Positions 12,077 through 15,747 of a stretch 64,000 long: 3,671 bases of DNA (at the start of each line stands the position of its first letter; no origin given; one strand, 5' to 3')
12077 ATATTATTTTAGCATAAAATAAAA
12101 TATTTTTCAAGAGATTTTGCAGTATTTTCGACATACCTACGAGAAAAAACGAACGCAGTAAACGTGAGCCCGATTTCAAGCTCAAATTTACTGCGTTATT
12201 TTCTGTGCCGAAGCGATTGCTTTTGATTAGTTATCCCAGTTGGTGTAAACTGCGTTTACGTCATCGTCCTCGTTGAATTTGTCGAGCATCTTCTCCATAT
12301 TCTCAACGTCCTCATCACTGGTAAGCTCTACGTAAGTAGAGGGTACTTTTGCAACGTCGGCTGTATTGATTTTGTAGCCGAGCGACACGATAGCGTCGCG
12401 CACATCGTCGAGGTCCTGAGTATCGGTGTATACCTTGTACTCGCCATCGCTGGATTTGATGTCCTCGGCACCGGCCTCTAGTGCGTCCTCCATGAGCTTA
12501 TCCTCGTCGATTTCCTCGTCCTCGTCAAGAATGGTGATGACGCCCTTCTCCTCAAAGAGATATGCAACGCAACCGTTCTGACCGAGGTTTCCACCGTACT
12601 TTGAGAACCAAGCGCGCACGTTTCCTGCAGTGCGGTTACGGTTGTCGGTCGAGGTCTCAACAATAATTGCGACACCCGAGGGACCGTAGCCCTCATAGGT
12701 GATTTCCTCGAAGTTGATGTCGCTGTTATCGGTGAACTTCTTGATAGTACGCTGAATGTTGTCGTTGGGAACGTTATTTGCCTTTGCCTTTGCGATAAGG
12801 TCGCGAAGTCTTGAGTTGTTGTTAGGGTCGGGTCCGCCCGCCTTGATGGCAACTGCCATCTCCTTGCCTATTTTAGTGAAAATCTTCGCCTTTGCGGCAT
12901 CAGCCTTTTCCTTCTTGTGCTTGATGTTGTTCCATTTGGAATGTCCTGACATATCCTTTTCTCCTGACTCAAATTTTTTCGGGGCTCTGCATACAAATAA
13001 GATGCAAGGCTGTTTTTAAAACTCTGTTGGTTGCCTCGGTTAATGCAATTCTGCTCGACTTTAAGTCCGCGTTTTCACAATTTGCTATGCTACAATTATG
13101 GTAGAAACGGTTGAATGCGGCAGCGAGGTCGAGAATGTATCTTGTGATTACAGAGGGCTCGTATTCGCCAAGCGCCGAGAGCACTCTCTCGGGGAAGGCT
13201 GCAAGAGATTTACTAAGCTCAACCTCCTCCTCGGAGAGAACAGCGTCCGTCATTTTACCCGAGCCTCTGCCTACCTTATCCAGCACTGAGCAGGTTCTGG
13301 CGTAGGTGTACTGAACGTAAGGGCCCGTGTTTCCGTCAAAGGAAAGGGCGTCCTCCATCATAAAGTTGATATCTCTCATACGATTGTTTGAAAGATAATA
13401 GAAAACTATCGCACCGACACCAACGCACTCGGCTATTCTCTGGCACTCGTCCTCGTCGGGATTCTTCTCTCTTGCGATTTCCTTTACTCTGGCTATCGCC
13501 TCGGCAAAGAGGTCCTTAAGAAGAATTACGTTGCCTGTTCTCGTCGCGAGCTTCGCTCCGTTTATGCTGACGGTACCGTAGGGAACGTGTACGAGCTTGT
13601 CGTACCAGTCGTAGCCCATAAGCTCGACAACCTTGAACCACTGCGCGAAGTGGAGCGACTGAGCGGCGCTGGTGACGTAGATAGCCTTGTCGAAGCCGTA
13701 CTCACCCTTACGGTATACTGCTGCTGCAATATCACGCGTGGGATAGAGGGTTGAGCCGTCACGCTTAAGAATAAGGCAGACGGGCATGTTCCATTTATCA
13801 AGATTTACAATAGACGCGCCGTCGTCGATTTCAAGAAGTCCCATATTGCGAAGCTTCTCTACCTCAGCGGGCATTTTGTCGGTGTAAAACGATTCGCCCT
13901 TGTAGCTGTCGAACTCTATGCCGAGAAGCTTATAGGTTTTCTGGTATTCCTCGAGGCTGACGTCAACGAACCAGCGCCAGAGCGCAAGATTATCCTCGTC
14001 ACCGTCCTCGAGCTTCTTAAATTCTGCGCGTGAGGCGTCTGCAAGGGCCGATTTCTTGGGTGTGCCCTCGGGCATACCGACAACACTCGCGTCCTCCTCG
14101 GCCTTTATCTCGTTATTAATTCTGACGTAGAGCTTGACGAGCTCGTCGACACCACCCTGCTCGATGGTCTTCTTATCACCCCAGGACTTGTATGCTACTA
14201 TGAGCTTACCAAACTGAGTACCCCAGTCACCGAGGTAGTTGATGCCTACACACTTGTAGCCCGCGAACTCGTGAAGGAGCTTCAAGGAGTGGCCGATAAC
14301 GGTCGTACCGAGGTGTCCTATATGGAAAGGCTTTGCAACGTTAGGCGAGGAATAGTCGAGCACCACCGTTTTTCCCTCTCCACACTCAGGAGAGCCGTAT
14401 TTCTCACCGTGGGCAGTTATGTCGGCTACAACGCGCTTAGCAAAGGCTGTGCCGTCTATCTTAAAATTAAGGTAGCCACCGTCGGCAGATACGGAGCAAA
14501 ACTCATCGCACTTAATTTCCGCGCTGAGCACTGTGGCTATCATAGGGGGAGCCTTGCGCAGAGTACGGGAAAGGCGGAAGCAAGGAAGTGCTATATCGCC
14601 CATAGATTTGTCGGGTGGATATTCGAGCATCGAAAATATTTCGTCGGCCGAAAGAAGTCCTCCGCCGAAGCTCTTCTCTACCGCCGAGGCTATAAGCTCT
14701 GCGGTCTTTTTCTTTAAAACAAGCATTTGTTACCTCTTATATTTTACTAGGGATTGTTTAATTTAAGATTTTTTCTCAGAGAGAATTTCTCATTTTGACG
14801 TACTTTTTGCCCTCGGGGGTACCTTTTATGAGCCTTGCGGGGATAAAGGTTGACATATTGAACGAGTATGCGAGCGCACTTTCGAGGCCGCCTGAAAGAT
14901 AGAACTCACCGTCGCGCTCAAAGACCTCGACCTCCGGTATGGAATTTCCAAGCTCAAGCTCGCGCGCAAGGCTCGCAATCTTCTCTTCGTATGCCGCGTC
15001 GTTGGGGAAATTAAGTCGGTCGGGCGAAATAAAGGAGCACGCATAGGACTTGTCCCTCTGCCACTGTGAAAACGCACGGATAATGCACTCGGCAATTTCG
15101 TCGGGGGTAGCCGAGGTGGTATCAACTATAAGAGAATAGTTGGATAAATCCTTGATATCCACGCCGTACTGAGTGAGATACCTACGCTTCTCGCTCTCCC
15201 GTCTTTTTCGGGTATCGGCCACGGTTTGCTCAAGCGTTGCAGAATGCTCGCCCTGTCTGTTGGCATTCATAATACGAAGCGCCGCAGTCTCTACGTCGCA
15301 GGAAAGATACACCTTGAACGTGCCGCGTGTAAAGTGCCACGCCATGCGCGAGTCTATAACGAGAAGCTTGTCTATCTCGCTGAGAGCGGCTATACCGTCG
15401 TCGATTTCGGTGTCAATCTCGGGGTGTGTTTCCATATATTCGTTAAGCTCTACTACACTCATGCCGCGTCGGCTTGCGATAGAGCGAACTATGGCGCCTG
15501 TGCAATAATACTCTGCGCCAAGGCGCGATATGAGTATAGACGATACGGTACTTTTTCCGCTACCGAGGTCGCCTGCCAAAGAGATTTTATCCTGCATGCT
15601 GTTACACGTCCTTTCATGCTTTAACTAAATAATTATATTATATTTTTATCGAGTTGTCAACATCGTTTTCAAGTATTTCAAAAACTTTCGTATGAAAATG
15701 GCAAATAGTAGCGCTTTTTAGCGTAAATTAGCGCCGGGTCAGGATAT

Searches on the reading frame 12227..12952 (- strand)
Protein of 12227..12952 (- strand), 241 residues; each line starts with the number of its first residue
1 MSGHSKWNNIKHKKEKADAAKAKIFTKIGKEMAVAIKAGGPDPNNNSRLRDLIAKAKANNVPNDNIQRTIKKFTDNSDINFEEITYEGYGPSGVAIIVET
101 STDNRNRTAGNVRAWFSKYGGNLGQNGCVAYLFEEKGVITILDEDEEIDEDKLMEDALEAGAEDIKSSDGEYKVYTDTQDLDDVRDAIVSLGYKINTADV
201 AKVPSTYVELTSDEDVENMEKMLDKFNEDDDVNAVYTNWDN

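Call 25: search_protein_families(library=pfam, proteins=[window:12227-12952:-], max_evalue=0.00001)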
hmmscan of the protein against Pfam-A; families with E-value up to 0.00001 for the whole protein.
window:12227-12952:- (241 aa): 2 families
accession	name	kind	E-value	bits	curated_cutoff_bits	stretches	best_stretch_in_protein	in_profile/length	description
PF01709.26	Transcrip_reg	-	4.5e-60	202.4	27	1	81-239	1-160/160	TACO1/YebC second and third domain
PF20772.2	TACO1_YebC_N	-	7.1e-31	106.9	36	1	5-75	1-72/73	TACO1/YebC protein N-terminal domain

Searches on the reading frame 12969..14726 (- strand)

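Call 25: search_protein_families(library=pfam, proteins=[window:12969-14726:-], max_evalue=0.00001)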
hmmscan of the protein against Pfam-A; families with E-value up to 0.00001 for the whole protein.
window:12969-14726:- (585 aa): 3 families
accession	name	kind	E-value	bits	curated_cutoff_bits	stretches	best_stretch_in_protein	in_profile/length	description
PF00750.26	tRNA-synt_1d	-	5.3e-90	302.3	23.3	1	101-455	3-347/349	tRNA synthetases class I (R), catalytic domain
PF05746.21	DALR_1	-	7.5e-28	97.4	22.3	1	471-585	1-117/117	DALR anticodon binding domain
PF03485.21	Arg_tRNA_synt_N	-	1.9e-12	48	21.5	1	9-90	4-85/85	Arginyl tRNA synthetase N terminal domain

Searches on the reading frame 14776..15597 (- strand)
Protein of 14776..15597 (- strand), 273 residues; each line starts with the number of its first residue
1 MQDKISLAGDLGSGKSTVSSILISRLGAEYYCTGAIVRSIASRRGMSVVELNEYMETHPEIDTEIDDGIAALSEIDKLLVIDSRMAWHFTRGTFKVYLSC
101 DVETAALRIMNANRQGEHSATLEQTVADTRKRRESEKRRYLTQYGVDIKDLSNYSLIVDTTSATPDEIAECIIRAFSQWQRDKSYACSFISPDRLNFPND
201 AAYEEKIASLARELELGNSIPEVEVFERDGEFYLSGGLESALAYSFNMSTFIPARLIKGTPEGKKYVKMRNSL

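Call 25: search_protein_families(library=pfam, proteins=[window:14776-15597:-], max_evalue=0.00001)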
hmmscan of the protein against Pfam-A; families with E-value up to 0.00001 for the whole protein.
window:14776-15597:- (273 aa): 4 families
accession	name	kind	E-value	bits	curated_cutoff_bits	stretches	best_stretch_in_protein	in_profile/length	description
PF13238.12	AAA_18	-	2.4e-11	44.6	29.4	1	5-111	1-110/128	AAA domain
PF02224.24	Cytidylate_kin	-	1.8e-10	41.4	26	0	69-177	106-210/211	Cytidylate kinase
PF13189.12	Cytidylate_kin2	-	3.2e-10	40.9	28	1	5-161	2-175/176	Cytidylate kinase-like family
PF13207.12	AAA_17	-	1.6e-08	35.4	27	1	12-114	5-124/136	AAA domain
